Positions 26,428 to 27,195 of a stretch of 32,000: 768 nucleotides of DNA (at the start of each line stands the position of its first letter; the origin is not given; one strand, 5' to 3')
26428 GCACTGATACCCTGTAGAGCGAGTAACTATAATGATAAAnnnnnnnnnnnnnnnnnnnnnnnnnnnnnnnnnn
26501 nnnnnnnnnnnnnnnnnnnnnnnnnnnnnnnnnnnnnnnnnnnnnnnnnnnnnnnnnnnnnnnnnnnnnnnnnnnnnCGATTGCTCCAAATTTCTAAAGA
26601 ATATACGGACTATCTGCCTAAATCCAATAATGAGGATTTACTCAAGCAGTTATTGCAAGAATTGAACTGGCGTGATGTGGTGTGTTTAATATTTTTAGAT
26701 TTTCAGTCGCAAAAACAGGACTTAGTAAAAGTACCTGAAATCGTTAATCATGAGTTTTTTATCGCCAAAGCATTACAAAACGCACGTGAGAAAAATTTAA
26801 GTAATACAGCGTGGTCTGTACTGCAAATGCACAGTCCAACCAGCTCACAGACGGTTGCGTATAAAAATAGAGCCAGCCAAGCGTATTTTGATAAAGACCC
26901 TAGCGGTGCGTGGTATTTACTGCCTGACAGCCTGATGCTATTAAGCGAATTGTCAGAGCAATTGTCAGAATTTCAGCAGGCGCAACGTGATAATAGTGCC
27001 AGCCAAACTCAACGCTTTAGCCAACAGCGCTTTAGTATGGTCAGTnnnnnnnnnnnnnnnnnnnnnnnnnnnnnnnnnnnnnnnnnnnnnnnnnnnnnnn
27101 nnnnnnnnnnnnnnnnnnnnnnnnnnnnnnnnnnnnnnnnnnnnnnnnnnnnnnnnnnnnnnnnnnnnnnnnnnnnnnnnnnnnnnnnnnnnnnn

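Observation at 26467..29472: Divergent two-gene McrBC-type module with non-canonical architecture in both subunits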

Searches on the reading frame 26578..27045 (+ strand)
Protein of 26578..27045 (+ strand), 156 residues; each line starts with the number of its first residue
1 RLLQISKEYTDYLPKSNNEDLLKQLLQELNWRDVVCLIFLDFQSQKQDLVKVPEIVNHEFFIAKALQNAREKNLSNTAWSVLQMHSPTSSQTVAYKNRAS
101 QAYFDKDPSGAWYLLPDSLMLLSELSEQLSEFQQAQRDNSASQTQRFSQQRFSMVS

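Call 47: search_solved_structures(query=A5, max_evalue=10, show_alignments=3)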
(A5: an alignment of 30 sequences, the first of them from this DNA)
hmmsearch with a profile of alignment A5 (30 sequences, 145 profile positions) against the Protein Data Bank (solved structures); distinct sequences matched with E-value up to 10: 2.
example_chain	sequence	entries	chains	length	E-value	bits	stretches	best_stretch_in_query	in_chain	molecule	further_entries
7dco_6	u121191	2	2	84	0.71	12.8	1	39-88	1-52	RDS3 complex subunit 10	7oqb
5gm6_K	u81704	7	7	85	0.73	12.8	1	39-88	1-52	RDS3 complex subunit 10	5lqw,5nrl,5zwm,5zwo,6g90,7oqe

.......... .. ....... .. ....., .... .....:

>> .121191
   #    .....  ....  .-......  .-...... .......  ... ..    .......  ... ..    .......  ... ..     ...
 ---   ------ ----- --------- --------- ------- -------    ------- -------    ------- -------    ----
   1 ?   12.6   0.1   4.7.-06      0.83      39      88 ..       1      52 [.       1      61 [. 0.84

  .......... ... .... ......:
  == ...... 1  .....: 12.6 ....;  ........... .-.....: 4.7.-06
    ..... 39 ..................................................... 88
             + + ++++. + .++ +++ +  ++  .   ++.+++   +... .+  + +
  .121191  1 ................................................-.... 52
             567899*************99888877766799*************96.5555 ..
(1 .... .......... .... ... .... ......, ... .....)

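Call 48: search_protein_families(library=pfam, alignment_id=A5, max_evalue=1)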
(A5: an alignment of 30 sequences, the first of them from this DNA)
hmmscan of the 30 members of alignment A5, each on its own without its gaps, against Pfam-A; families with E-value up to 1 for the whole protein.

A. member 1, seq(156 aa): 1 family
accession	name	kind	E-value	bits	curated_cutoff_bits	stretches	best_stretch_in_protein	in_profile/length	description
PF05704.18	Caps_synth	-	0.018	14.9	24.5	1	54-138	143-223/278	Capsular polysaccharide synthesis protein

B. families by the number of members that match (of 30 scanned): 22 families
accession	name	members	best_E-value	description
PF10090.15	HPTransfase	1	0.002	Histidine phosphotransferase C-terminal domain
PF09321.15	DUF1978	1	0.005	Domain of unknown function (DUF1978)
PF24696.1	UGSC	1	0.0098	UGSC family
PF03170.19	BcsB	1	0.016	Bacterial cellulose synthase subunit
PF05704.18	Caps_synth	1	0.018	Capsular polysaccharide synthesis protein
PF06985.17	HET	1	0.028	Heterokaryon incompatibility protein (HET)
PF22568.1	Tet_C_40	1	0.031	Tetracyclin repressor-like, C-terminal domain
PF05772.17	NinB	1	0.041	NinB protein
PF21883.1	WLS_GOLD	1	0.043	Wntless, GOLD domain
PF24006.2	SCAP_N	1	0.048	SCAP N-terminal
PF00638.24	Ran_BP1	1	0.052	RanBP1 domain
PF21728.3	PADR1_N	1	0.062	PADR1, N-terminal helical domain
PF13243.12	SQHop_cyclase_C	1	0.084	Squalene-hopene cyclase C-terminal domain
PF24459.1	DUF7574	1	0.098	Domain of unknown function (DUF7574)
PF05066.19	HARE-HTH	1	0.12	HB1, ASXL, restriction endonuclease HTH domain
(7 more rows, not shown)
